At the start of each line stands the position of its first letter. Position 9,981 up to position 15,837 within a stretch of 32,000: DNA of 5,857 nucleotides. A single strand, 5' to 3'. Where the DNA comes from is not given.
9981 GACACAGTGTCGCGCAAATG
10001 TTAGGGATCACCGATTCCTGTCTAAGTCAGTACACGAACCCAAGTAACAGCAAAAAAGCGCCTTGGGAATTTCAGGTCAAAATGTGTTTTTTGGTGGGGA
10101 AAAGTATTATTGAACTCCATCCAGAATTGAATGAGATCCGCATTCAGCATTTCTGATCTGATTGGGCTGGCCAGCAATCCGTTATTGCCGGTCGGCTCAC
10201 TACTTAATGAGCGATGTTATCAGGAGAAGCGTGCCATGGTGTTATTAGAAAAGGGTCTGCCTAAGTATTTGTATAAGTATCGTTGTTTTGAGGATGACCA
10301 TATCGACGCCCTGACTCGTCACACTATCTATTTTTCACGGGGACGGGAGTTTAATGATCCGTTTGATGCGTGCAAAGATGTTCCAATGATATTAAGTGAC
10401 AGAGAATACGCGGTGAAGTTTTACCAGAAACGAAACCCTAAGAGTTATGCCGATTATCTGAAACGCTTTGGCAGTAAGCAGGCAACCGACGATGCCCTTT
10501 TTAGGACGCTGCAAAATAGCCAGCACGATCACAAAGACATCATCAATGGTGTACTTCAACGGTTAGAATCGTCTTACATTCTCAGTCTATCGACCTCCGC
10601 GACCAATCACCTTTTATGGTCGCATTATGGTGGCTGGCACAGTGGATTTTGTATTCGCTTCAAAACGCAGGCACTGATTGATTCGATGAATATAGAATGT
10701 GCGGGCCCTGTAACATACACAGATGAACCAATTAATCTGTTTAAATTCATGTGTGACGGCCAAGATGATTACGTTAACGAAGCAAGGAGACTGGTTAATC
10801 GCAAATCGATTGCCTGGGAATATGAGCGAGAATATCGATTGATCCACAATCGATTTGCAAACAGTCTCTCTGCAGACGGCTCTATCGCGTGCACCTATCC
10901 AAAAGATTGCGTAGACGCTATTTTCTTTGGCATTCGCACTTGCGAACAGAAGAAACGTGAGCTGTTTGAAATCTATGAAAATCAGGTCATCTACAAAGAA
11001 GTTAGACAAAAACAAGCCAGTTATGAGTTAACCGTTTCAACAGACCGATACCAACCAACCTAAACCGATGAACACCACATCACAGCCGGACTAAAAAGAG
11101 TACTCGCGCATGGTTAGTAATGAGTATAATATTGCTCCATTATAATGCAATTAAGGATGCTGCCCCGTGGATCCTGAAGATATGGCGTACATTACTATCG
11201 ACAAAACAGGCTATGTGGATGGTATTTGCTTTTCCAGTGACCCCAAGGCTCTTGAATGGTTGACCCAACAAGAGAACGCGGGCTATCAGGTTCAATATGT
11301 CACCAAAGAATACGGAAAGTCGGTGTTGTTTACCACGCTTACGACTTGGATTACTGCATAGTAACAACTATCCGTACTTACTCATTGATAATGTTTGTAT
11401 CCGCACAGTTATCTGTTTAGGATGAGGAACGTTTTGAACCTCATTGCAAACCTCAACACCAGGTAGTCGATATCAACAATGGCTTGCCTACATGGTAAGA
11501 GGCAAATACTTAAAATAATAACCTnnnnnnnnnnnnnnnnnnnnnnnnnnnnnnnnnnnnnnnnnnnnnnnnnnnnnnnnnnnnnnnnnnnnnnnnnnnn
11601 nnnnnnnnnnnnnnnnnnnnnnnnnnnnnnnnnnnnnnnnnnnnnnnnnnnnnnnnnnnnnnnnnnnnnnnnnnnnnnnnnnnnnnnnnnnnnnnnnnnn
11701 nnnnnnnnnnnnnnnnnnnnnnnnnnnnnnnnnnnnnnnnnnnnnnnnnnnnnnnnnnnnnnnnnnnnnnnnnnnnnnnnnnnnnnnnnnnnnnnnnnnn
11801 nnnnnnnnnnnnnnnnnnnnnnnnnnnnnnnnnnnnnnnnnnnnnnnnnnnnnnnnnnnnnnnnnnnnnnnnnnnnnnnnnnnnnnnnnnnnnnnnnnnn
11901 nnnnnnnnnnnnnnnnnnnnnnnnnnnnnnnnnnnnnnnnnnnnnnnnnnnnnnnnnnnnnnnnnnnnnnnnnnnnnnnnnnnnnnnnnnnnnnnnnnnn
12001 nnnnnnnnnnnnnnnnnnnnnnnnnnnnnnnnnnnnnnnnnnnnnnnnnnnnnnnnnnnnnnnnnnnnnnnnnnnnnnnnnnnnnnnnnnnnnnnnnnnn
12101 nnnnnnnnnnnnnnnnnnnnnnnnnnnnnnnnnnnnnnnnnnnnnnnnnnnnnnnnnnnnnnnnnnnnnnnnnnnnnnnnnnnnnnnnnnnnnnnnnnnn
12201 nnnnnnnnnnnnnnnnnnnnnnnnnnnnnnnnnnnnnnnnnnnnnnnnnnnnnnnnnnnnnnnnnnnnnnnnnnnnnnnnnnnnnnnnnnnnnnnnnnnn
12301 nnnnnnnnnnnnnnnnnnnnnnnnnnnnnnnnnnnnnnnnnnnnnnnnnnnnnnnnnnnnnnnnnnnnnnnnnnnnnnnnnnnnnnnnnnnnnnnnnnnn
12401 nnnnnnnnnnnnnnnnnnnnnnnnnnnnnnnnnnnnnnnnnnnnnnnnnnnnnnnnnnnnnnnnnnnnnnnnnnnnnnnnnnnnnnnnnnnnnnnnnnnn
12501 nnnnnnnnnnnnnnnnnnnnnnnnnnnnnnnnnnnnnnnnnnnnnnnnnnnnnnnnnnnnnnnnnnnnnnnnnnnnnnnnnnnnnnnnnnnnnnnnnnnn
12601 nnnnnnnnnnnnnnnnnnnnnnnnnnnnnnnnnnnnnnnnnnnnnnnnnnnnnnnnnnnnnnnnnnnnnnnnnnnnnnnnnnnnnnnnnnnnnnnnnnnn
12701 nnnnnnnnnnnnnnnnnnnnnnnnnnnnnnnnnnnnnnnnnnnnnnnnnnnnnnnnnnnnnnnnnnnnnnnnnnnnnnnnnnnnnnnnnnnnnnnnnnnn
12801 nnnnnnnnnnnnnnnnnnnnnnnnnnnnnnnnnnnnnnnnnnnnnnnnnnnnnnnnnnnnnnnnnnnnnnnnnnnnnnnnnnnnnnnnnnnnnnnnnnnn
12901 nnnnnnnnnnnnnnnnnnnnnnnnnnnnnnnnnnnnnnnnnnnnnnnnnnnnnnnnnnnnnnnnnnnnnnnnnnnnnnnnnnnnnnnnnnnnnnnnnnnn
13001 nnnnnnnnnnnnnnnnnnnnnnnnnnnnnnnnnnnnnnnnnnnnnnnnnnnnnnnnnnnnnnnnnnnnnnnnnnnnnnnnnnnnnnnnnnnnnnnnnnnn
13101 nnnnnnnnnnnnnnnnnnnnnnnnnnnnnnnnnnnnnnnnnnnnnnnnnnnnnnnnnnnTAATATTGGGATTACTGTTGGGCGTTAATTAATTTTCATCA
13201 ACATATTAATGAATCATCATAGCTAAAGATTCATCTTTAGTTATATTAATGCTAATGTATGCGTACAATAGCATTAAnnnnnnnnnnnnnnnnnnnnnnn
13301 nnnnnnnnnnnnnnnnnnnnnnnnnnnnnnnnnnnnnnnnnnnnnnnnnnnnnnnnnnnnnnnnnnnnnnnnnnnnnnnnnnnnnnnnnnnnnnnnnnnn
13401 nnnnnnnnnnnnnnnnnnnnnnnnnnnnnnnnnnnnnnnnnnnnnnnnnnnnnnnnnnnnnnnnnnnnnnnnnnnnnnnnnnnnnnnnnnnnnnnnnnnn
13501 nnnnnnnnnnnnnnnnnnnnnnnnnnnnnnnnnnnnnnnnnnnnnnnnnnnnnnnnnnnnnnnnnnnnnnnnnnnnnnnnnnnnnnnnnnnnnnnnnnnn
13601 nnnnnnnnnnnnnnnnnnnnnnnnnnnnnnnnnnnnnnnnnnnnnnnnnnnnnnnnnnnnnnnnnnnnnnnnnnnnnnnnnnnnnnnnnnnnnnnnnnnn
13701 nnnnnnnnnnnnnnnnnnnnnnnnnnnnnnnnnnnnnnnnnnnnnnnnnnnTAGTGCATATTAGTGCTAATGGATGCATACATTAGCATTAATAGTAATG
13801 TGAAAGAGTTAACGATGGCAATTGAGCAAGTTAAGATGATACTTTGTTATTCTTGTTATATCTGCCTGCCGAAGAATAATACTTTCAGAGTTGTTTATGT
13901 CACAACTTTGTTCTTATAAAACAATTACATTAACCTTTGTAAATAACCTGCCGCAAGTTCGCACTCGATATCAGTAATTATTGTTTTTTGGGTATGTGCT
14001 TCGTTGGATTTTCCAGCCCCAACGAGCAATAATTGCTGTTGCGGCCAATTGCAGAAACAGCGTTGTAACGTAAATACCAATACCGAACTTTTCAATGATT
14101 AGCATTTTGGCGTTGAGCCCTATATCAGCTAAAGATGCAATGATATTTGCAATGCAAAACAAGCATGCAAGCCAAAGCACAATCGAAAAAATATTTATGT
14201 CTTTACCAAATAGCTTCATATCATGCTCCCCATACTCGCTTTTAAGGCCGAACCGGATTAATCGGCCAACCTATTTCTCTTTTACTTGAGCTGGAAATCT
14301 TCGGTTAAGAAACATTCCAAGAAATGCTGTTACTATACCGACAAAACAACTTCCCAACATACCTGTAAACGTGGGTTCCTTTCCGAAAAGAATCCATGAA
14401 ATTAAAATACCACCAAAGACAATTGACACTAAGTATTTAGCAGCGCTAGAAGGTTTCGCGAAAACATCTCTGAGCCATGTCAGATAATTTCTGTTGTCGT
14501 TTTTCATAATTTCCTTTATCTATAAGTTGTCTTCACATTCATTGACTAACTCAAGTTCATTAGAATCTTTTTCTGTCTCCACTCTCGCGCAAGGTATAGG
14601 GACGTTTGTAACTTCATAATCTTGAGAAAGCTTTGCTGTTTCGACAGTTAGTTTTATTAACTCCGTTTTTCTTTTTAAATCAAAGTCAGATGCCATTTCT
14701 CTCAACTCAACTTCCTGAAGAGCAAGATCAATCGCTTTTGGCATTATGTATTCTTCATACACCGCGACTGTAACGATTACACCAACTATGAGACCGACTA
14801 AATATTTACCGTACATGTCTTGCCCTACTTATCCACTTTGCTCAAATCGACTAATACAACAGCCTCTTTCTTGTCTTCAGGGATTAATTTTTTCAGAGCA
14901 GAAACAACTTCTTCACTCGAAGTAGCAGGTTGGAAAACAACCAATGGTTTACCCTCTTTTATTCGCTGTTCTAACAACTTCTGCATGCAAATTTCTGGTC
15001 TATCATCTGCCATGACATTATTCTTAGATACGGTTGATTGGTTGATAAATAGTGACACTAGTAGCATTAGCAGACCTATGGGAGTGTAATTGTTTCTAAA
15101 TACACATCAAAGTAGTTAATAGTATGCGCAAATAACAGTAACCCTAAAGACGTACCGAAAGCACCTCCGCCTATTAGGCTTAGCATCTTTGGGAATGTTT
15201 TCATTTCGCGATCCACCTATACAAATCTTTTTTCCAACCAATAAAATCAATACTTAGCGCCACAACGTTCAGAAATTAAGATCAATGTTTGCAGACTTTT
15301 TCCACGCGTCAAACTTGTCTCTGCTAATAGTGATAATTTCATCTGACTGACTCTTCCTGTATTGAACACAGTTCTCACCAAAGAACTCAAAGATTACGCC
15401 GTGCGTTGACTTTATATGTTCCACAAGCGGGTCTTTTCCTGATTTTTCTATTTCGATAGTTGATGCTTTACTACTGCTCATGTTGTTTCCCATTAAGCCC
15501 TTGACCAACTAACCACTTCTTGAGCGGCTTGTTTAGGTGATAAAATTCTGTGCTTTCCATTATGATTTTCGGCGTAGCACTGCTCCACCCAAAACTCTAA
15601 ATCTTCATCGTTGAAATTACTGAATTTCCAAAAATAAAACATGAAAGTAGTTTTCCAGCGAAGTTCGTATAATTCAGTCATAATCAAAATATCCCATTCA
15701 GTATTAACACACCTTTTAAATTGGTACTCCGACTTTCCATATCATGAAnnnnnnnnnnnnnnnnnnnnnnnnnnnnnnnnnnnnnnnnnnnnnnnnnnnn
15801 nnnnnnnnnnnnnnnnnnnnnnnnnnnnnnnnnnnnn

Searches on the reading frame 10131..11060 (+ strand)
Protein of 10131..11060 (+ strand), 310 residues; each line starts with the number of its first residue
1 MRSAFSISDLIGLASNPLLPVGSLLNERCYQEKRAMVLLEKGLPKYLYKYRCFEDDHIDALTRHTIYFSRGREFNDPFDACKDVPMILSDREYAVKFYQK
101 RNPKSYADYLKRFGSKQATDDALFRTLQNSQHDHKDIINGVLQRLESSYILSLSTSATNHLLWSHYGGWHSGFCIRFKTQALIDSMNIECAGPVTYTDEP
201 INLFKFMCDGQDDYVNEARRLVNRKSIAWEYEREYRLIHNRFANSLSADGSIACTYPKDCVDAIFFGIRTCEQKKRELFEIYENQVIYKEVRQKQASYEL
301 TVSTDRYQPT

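Call 5: search_protein_families(library=pfam, proteins=[window:10131-11060:+], max_evalue=0.01)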
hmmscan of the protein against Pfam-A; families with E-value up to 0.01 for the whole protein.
window:10131-11060:+ (310 aa): 1 family
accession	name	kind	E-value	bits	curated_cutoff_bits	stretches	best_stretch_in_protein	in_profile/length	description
PF11185.13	DUF2971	-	3.7e-12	47.8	22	1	162-237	1-89/89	Protein of unknown function (DUF2971)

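Call 13: search_protein_families(library=padloc, proteins=[window:10131-11060:+], max_evalue=0.01)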
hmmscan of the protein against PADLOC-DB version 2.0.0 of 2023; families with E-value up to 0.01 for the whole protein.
window:10131-11060:+ (310 aa): 4 families
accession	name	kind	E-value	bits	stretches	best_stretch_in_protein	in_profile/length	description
PDLC04990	PDC-S31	-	3.2e-44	149.7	1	44-303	6-256/259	-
PDLC04994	PDC-S31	-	1.5e-38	130.7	1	38-295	10-260/273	-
PDLC04991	PDC-S31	-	5.9e-24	82.9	1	128-300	45-197/208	-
PDLC04992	PDC-S31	-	4e-09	34.6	1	145-244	54-163/220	-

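Call 86: list_cluster_members(proteins=[P0006, P0005, window:10131-11060:+, window:871-2868:+, window:29928-30704:-])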
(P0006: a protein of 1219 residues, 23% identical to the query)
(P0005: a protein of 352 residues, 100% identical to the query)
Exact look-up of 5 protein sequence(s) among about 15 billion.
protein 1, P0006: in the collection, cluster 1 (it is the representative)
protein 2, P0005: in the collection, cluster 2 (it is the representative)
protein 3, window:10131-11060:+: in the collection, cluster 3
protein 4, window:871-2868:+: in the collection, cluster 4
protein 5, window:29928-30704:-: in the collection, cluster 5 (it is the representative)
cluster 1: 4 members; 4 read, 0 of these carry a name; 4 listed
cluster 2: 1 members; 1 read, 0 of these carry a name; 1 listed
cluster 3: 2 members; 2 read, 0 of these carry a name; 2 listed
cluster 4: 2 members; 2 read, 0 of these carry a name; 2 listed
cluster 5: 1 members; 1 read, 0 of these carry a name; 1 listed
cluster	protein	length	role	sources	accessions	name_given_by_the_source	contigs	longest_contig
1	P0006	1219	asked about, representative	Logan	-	-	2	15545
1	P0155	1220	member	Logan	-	-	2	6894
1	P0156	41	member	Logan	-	-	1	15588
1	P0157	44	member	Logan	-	-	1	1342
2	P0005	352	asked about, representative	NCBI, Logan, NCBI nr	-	-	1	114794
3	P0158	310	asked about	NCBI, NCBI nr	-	-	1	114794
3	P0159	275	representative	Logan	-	-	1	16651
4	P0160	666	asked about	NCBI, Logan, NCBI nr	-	-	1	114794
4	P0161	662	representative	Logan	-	-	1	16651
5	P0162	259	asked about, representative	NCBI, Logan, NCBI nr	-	-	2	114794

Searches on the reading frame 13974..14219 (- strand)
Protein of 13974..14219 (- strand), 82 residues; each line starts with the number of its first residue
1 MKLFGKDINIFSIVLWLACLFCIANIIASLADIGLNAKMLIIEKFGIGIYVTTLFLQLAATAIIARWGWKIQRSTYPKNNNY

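Call 54: search_protein_families(library=pfam, proteins=[window:13974-14219:-], max_evalue=1)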
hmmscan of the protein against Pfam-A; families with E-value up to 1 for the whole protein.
window:13974-14219:- (82 aa): 1 family
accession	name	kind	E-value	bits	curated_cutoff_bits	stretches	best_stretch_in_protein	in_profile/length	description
PF19391.4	DUF5966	-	0.03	15.6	25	1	12-58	13-59/95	Family of unknown function (DUF5966)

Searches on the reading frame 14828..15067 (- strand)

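Call 54: search_protein_families(library=pfam, proteins=[window:14828-15067:-], max_evalue=1)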
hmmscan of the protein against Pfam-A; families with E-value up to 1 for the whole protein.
window:14828-15067:- (80 aa): 4 families
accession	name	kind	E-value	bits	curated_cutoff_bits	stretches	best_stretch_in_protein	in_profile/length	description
PF22662.2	Csa3_N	-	0.014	15.9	27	1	25-62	12-49/120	Csa3 CRISPR-associated Rossmann-like domain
PF11583.14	AurF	-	0.025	14.2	29.6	1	7-67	121-180/282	P-aminobenzoate N-oxygenase AurF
PF04748.18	Polysacc_deac_2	-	0.045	13.3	27.5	1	28-77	164-210/212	Divergent polysaccharide deacetylase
PF20380.3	DUF6675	-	0.18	11.4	27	1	3-77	15-89/254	Family of unknown function (DUF6675)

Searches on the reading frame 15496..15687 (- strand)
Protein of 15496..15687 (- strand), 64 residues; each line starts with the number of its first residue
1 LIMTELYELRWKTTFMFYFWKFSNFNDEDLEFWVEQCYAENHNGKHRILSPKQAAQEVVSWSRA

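Call 54: search_protein_families(library=pfam, proteins=[window:15496-15687:-], max_evalue=1)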
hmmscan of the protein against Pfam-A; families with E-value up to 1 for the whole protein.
window:15496-15687:- (64 aa): 1 family
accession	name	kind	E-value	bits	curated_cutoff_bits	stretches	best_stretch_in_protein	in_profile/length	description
PF08031.17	BBE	-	0.045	14.2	20.6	1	22-42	2-22/45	Berberine and berberine like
